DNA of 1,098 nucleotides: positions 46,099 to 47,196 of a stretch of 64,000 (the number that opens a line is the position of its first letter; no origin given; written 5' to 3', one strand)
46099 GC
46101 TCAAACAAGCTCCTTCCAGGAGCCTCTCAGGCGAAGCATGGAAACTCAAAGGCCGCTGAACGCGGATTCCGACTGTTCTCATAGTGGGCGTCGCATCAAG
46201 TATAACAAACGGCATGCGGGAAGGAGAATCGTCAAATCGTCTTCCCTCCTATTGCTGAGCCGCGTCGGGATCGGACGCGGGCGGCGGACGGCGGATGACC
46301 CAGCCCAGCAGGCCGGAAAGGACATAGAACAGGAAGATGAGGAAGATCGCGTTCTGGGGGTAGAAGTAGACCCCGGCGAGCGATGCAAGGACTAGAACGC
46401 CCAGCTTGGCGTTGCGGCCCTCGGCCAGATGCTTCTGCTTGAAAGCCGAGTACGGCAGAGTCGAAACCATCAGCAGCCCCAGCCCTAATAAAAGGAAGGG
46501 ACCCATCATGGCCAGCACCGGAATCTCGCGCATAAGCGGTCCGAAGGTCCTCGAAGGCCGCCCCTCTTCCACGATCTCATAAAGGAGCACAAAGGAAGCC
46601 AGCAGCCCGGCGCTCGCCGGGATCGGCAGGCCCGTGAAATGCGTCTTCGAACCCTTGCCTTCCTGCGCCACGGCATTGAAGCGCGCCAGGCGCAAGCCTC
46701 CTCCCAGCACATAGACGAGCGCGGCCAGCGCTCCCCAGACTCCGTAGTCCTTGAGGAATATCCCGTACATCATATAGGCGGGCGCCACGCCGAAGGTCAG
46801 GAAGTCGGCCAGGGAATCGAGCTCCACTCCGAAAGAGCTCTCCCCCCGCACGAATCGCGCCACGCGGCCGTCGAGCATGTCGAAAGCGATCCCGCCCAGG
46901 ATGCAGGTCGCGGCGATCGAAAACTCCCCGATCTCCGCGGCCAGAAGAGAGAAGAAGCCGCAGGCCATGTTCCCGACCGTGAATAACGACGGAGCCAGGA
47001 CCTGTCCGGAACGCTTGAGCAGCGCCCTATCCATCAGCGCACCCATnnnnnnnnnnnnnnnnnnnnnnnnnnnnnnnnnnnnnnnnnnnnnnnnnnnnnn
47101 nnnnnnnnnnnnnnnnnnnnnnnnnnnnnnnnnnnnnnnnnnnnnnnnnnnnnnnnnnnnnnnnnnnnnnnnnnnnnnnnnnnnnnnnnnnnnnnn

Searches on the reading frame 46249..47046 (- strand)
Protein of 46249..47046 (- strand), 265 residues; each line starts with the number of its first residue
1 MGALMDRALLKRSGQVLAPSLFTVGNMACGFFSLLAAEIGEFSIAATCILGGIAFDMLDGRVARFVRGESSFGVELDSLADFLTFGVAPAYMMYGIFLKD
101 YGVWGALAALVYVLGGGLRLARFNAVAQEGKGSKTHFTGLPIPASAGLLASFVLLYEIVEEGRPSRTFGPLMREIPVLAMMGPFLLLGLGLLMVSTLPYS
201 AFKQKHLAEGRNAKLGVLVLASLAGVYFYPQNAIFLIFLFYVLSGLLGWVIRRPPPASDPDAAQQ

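Call 70: search_protein_families(library=pfam, proteins=[window:46249-47046:-], max_evalue=0.000001)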
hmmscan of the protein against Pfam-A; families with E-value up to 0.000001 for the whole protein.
window:46249-47046:- (265 aa): 1 family
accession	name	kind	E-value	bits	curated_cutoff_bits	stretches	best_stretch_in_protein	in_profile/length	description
PF01066.26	CDP-OH_P_transf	-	6e-19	69.4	22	1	18-158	3-137/152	CDP-alcohol phosphatidyltransferase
